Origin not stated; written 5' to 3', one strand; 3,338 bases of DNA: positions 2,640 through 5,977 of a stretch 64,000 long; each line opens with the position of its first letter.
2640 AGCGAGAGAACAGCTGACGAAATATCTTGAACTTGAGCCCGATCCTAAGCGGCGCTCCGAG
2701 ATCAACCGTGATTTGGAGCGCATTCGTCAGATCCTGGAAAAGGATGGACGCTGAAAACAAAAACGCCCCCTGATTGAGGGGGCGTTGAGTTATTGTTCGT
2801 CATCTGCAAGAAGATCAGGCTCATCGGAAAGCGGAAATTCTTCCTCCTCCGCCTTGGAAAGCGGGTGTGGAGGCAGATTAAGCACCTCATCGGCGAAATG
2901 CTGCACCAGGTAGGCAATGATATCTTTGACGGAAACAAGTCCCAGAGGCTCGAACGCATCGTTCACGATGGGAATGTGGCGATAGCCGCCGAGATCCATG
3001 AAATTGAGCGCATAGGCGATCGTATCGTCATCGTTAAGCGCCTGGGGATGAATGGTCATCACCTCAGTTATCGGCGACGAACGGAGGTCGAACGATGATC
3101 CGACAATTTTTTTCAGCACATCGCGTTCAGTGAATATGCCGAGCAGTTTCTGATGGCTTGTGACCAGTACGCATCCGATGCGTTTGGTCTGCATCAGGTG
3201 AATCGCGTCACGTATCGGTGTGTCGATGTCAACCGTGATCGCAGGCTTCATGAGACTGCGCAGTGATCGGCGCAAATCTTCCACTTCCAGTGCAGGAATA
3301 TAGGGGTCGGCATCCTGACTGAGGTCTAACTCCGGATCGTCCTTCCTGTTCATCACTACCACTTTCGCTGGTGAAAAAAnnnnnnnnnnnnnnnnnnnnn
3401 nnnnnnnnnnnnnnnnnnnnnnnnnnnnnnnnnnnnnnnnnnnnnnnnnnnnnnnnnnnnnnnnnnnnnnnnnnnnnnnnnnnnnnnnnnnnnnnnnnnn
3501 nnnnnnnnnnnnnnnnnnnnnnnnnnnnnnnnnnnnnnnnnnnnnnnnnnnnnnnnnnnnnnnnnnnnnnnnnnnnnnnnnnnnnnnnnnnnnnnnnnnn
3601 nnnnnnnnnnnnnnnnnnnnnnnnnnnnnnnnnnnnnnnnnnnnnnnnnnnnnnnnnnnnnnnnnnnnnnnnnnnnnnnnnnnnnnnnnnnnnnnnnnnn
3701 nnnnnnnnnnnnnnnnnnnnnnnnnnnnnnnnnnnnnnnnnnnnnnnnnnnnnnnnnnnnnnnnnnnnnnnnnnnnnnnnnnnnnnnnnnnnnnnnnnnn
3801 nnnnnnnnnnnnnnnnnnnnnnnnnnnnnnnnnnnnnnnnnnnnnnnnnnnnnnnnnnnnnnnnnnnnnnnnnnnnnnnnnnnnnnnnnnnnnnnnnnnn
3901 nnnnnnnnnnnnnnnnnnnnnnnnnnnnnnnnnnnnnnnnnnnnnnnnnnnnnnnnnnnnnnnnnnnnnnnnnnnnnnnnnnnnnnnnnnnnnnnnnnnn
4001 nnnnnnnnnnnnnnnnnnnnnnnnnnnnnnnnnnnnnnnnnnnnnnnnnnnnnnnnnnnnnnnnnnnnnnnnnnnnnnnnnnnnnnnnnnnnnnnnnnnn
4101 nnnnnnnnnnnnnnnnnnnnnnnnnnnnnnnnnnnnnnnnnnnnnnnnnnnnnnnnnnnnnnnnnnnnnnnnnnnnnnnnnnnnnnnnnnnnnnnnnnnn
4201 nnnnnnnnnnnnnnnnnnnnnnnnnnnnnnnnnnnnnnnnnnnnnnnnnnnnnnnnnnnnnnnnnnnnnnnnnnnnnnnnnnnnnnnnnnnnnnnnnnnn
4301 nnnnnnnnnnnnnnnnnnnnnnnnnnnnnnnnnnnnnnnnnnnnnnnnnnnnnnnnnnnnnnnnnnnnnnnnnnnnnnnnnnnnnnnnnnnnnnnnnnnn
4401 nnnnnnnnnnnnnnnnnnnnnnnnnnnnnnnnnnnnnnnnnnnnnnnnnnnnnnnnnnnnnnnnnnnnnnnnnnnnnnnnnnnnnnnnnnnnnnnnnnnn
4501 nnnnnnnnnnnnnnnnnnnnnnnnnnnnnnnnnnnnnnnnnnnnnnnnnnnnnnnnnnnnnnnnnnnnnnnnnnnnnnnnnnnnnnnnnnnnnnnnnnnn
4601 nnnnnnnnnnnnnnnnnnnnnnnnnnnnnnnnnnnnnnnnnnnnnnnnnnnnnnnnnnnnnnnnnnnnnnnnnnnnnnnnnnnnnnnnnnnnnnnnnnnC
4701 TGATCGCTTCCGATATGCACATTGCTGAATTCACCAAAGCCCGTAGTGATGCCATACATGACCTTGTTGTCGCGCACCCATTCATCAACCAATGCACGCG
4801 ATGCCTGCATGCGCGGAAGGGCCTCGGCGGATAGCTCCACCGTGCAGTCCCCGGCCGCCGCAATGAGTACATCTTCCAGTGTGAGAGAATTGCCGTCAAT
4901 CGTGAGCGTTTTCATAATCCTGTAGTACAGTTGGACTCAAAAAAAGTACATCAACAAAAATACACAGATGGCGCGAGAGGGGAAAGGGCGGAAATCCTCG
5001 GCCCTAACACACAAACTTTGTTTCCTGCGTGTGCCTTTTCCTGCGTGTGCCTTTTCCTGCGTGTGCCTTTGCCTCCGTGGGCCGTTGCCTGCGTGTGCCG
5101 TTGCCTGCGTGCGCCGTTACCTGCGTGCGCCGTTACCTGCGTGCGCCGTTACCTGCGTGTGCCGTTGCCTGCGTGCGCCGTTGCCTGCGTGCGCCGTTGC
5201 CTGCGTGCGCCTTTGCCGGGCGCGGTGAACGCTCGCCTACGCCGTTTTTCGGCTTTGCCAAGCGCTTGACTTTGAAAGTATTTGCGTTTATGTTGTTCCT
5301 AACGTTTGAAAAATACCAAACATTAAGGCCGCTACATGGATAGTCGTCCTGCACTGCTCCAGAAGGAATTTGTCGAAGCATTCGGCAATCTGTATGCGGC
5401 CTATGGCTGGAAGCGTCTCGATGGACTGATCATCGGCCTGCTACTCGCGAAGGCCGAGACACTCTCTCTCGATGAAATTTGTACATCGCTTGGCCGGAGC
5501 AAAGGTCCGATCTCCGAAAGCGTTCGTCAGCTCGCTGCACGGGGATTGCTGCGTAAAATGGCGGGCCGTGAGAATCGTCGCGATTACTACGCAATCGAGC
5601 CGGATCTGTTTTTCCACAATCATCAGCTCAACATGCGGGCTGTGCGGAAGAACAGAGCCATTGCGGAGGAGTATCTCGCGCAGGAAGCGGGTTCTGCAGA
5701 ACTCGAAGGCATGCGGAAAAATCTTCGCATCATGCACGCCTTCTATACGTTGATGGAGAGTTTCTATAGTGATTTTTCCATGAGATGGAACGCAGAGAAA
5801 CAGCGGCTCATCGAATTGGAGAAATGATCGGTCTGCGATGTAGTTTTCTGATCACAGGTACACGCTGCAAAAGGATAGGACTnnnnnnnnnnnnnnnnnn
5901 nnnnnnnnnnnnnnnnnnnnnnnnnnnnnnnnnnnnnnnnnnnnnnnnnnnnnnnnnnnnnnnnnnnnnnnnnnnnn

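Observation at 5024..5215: A 12-copy 16-bp tandem repeat fills the divergent promoter between the ammonia-lyase and the GbsR/MarR regulator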

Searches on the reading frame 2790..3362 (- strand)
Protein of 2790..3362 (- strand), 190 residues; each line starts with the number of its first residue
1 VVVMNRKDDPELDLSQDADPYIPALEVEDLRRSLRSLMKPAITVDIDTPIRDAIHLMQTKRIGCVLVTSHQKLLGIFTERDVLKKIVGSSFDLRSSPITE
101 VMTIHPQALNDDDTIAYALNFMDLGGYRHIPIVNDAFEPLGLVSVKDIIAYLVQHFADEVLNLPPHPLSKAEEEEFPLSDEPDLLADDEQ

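Call 4: search_protein_families(library=pfam, proteins=[window:2790-3362:-])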
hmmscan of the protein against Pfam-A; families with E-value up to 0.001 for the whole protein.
window:2790-3362:- (190 aa): 1 family
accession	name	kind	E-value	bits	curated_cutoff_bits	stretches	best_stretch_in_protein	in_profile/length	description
PF00571.33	CBS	-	2.1e-24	86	24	2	36-87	3-56/57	CBS domain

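Call 14: search_protein_families(library=ncbifam, proteins=[window:2790-3362:-])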
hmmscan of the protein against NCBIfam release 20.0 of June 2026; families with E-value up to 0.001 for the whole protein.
window:2790-3362:- (190 aa): 12 families
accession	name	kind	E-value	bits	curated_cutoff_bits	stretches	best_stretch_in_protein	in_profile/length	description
TIGR00393.1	kpsF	subfamily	4.1e-10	39.7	203.7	1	43-143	168-267/268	KpsF/GutQ family sugar-phosphate isomerase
NF011447.0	PRK14869.2-3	equivalog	5.6e-09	35.1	522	1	31-92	67-130/540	putative manganese-dependent inorganic diphosphatase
NF011442.0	PRK14869.1-4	equivalog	7.1e-09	34.6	400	1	28-84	66-124/543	putative manganese-dependent inorganic diphosphatase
TIGR01302.1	IMP_dehydrog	equivalog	2.9e-08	33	481.5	1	26-150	75-198/450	IMP dehydrogenase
NF008141.0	PRK10892.1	equivalog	4.7e-07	29.4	505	1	43-149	218-323/328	arabinose-5-phosphate isomerase KdsD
NF053704.1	TransRegCcpNBacil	equivalog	4.7e-07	29.4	260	1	36-133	79-178/208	transcriptional regulator CcpN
NF011443.0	PRK14869.1-5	equivalog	8.3e-07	27.8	335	0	98-161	71-134/546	putative manganese-dependent inorganic diphosphatase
NF041552.1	TF_PrdR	equivalog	3.1e-06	25.8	795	1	38-157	12-130/577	sigma-54 dependent transcriptional regulator PrdR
NF041630.1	CBS_CbpB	equivalog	5.4e-06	26.3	125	0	110-157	25-74/143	cyclic-di-AMP-binding protein CbpB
NF011440.0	PRK14869.1-2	equivalog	1.1e-05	24.3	746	0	40-95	76-132/541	putative manganese-dependent inorganic diphosphatase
NF038279.1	TF_CBS_SpxR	exception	0.00063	18.6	600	1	50-184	209-339/427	CBS-HotDog domain-containing transcription factor SpxR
NF053603.1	HhpR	exception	0.00071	18.9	520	0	43-185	73-211/282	CBS domain-containing high hydrostatic pressure regulator HhpR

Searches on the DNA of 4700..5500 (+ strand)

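Call 5: search_dna_similar(query=window:4916-5335:+, collection=plasmids, mode=near)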
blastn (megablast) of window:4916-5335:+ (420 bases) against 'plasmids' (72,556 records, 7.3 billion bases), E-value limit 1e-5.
No match.

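Call 35: search_rna_families(source=window, start=4700, end=5500, threshold=evalue, max_evalue=1)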
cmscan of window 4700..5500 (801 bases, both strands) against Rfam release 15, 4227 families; matches with E-value up to 1: 1.
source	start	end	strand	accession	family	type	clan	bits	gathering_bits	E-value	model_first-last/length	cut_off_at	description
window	5186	5213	-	RF01570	Dictyostelium_SRP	Gene;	CL00003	12.3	90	0.49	177-204/283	no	Dictyostelium signal recognition particle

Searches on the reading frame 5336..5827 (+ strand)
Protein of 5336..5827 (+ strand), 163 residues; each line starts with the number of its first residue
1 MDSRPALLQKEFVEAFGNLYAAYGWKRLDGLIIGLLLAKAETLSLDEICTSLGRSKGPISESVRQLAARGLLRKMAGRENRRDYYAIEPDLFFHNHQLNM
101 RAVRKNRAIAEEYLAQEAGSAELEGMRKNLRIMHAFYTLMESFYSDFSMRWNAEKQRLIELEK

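Call 4: search_protein_families(library=pfam, proteins=[window:5336-5827:+])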
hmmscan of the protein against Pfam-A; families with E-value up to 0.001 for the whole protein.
window:5336-5827:+ (163 aa): 2 families
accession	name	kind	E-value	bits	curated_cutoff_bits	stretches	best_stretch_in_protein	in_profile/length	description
PF13463.12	HTH_27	-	9.1e-06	26.3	22.2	1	40-84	16-60/68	Winged helix DNA-binding domain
PF01978.25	TrmB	-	0.0005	20.3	25.6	1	37-89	17-67/68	Sugar-specific transcriptional regulator TrmB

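Call 9: find_encoding_contigs(protein=window:5336-5827:+, flank=6000, max_places=10)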
Protein window:5336-5827:+ (163 aa): 3 contigs read that carry it; 2 places shown.
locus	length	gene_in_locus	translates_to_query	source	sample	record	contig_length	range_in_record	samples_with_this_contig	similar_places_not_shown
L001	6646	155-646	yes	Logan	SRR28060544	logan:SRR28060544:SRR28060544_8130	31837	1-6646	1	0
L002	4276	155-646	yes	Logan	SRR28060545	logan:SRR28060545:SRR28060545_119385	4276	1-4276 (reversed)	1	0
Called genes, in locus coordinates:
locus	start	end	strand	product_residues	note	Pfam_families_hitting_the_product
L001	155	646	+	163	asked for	-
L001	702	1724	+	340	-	PF00108:Thiolase_N (faint), PF08545:ACP_syn_III, PF08541:ACP_syn_III_C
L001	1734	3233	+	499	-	PF00474:SSF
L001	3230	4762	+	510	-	PF00501:AMP-binding, PF13193:AMP-binding_C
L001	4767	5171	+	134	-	PF01575:MaoC_dehydratas, PF13452:FAS1_DH_region (weak)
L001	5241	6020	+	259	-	PF01833:TIG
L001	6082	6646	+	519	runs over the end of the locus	-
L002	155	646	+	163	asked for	-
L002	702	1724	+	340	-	PF00108:Thiolase_N (faint), PF08545:ACP_syn_III, PF08541:ACP_syn_III_C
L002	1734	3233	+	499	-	PF00474:SSF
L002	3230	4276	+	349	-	?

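Call 13: find_homologous_proteins(query=window:5336-5827:+)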
Query window:5336-5827:+ (163 aa): 75 proteins with E <= 0.001 among 194 candidates.
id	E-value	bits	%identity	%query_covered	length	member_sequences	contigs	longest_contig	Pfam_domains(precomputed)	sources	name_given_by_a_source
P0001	7.0e-101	353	100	100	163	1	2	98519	-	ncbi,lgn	ncbi:MAG: winged helix DNA-binding protein [Bacteroidota bacterium]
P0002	1.5e-86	306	88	98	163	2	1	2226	PF13463.13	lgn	-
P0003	1.9e-84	299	82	100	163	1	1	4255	-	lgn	-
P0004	1.0e-83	297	82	100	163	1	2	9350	PF13463.13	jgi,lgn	jgi:DNA-binding transcriptional regulator GbsR (MarR family)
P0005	1.6e-79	283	77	99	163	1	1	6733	PF12802.14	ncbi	-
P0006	5.1e-79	282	81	99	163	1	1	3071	-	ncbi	-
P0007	1.7e-78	280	81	98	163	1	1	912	PF13463.13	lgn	-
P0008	9.8e-76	271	79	99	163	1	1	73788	-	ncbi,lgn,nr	ncbi:MAG: winged helix DNA-binding protein [Bacteroidetes bacterium]|nr:winged helix DNA-binding pro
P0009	2.1e-75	270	79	93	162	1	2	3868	PF13463.13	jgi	jgi:HTH-type transcriptional regulator, glycine betaine synthesis regulator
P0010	4.3e-75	269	78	95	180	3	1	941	-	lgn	-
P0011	1.8e-72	260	75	93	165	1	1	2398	PF01047.29,PF13463.13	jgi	jgi:DNA-binding transcriptional regulator GbsR (MarR family)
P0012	5.3e-72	259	75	97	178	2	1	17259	PF13463.13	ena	-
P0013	1.3e-71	258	74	97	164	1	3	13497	PF01978.26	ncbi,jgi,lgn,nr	ncbi:MAG: winged helix DNA-binding protein [Bacteroidota bacterium]|jgi:DNA-binding transcriptional 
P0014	1.4e-71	258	75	97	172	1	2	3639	PF13463.13,PF01978.26,PF12802.14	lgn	-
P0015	1.0e-70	255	78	93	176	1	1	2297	PF12802.14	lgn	-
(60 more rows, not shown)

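Call 14: search_protein_families(library=ncbifam, proteins=[window:5336-5827:+])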
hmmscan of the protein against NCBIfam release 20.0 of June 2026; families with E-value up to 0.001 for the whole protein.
window:5336-5827:+ (163 aa): 4 families
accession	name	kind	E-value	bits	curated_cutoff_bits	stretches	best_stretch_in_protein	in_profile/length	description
NF047500.1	choline_R_CudC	equivalog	5.4e-10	39.4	218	1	10-97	9-95/171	choline uptake/conversion transcriptional regulator CudC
NF053606.1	Sta1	subfamily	2.4e-05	24.3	80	1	18-83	11-77/100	Sta1 family transcriptional regulator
NF053755.1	MsvR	equivalog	3.6e-05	23.6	220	1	39-117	23-101/236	transcriptional factor MsvR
NF040939.2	trans_reg_lrs14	equivalog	0.00046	20.2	90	1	18-80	12-74/103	Lrs14 family HTH-type transcriptional regulator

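Call 17: find_related_loci(query=A1, collection=genome_contigs, flank=4000)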
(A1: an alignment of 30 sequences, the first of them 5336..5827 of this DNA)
Query A1 (163 aa) in genome_contigs; peptide patterns used: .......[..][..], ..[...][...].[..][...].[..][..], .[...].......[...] (x = any residue, [..] = any of these).
203 stretches matched a pattern; 108 encode a relative of the query (tblastn E <= 1e-3); the best 80 are kept; 80 distinct loci.
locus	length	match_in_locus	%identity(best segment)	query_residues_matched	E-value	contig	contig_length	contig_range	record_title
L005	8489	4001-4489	77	1-163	1e-82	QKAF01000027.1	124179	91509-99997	MAG: Bacteroidetes bacterium isolate SZUA-365 scaffold_159, whole genome shotgun sequence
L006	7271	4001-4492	73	1-158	2e-77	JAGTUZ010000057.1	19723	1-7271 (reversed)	MAG: Bacteroidetes bacterium isolate SH-MAG111 SH-MAG111_contig_000057, whole genome shotgun sequence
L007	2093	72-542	75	1-157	9e-80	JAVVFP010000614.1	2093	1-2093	MAG: Bacteroidota bacterium isolate TamC13-50 NODE_43960_length_2093_cov_3.072620, whole genome shotgun sequence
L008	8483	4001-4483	79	1-161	1e-74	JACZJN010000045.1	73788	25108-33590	MAG: Bacteroidetes bacterium isolate MAG20 bacteria_1_contig_301207, whole genome shotgun sequence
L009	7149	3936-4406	71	1-157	5e-72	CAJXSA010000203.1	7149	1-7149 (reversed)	MAG TPA_asm: uncultured Ignavibacteria bacterium isolate SRR6201696_bin.15_MetaBAT_v2.12.1_MAG genome assembly, contig:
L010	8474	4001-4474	74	1-158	2e-70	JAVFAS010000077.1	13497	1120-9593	MAG: Bacteroidota bacterium isolate BF4_97 NODE_14472_length_13497_cov_8.321541_Biofilm4, whole genome shotgun sequence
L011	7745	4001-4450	73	9-158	4e-68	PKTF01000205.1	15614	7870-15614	MAG: Ignavibacteria bacterium isolate BM516 sc_2225, whole genome shotgun sequence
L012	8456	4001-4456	67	6-157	2e-61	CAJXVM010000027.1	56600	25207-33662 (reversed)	MAG TPA_asm: uncultured Ignavibacteria bacterium isolate SRR6201696_bin.5_MetaBAT_v2.12.1_MAG genome assembly, contig: N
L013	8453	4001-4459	67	8-160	2e-60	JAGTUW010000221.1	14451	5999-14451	MAG: Bacteroidetes bacterium isolate SH-MAG12 SH-MAG12_contig_000221, whole genome shotgun sequence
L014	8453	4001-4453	61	3-151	8e-57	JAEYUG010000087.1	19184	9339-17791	MAG: Bacteroidetes bacterium isolate OH_CBlB_161 k127_288146, whole genome shotgun sequence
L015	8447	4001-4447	55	8-155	5e-53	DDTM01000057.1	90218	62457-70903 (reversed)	MAG TPA_asm: Bacteroidetes bacterium UBA2364 UBA2364_contig_3017, whole genome shotgun sequence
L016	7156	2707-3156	63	8-155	8e-53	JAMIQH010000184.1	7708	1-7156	MAG: Bacteroidota bacterium isolate RA_AS_metabat.63 k201_1860759, whole genome shotgun sequence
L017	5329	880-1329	56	8-156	5e-51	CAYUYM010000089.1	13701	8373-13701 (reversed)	MAG TPA_asm: uncultured Chromatiales bacterium isolate SRP220891_co1_215 genome assembly, contig: NODE_8567_length_13701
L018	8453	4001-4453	52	8-156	2e-49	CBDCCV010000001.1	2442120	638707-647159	MAG: Salinibacteraceae bacterium isolate b968208b-6219-49ae-8a0c-c223e802f5bf genome assembly, contig: contig_1, whole g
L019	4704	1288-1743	52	9-158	1e-48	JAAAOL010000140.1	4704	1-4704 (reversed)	MAG: Bacteroidetes bacterium isolate GSL.Bin22 NODE_13929_length_4704_cov_0.43465, whole genome shotgun sequence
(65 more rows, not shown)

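Call 21: find_encoding_contigs(protein=P0002, flank=3000, max_places=5)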
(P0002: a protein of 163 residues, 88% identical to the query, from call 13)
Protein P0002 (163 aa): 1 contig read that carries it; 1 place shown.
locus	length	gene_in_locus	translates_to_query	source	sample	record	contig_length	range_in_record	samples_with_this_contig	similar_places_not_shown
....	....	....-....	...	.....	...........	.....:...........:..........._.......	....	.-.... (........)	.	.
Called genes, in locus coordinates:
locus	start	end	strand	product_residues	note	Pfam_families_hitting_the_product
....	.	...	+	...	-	?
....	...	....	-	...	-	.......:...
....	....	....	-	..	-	-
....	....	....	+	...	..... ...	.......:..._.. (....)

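Call 22: find_encoding_contigs(protein=P0003, flank=3000, max_places=5)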
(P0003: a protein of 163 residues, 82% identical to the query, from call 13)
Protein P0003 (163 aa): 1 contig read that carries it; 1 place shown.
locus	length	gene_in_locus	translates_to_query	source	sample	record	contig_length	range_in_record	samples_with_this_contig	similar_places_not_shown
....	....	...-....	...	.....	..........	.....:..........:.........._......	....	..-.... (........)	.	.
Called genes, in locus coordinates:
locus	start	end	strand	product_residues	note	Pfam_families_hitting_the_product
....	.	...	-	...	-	?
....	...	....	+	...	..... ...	-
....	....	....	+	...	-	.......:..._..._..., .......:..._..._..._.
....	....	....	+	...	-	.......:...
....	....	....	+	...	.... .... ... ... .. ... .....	?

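Call 23: find_encoding_contigs(protein=P0004, flank=3000, max_places=5)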
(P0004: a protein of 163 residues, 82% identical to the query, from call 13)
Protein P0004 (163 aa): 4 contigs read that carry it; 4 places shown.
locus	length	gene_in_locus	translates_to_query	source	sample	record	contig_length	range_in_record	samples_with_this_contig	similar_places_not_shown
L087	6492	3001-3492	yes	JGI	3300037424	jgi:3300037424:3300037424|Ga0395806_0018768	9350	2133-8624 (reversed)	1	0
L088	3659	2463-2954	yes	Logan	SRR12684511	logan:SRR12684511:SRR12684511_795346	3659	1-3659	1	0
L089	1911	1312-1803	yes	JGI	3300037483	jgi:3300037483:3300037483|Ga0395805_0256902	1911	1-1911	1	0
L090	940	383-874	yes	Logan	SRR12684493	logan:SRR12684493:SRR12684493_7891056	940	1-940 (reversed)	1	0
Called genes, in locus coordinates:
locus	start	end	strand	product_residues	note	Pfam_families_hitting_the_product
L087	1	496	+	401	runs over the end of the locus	PF13428:TPR_14 (faint), PF13431:TPR_17 (faint), PF00515:TPR_1 (faint), PF07719:TPR_2 (faint), PF13181:TPR_8 (faint), PF13432:TPR_16 (weak), PF13414:TPR_11 (weak), PF13371:TPR_9 (weak), +3 more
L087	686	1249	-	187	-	PF00571:CBS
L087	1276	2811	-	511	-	PF00221:Lyase_aromatic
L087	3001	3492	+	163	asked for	PF13463:HTH_27 (faint)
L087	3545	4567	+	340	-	PF00108:Thiolase_N (weak), PF08545:ACP_syn_III, PF08541:ACP_syn_III_C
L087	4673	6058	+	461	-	PF00474:SSF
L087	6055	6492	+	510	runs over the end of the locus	PF00501:AMP-binding, PF13193:AMP-binding_C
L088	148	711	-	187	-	PF00571:CBS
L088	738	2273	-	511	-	PF00221:Lyase_aromatic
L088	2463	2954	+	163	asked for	PF13463:HTH_27 (faint)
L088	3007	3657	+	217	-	?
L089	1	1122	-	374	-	?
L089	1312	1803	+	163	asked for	PF13463:HTH_27 (faint)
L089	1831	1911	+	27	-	?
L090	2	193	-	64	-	?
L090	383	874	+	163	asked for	PF13463:HTH_27 (faint)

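Call 30: find_encoding_contigs(protein=P0005, flank=2500, max_places=4)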
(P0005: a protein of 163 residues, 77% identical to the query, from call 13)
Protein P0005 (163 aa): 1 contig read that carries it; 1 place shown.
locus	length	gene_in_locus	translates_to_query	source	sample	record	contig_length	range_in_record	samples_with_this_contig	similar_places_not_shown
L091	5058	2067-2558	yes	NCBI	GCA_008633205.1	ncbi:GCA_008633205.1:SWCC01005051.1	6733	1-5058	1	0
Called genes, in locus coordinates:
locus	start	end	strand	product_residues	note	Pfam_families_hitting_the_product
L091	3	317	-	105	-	?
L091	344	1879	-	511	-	PF00221:Lyase_aromatic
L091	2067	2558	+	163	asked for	PF12802:MarR_2 (faint)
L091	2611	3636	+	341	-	PF08545:ACP_syn_III, PF08541:ACP_syn_III_C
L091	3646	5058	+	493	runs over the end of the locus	PF00474:SSF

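Call 32: find_encoding_contigs(protein=P0006, flank=2500, max_places=4)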
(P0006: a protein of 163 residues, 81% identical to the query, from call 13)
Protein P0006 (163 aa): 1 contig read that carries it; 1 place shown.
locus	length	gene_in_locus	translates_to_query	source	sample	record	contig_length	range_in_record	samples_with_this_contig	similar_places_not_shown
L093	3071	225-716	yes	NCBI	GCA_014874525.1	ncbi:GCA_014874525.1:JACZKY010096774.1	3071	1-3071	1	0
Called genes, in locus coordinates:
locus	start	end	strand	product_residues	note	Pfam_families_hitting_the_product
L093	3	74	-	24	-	?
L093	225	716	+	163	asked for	-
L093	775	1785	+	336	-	PF08545:ACP_syn_III, PF08541:ACP_syn_III_C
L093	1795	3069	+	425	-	?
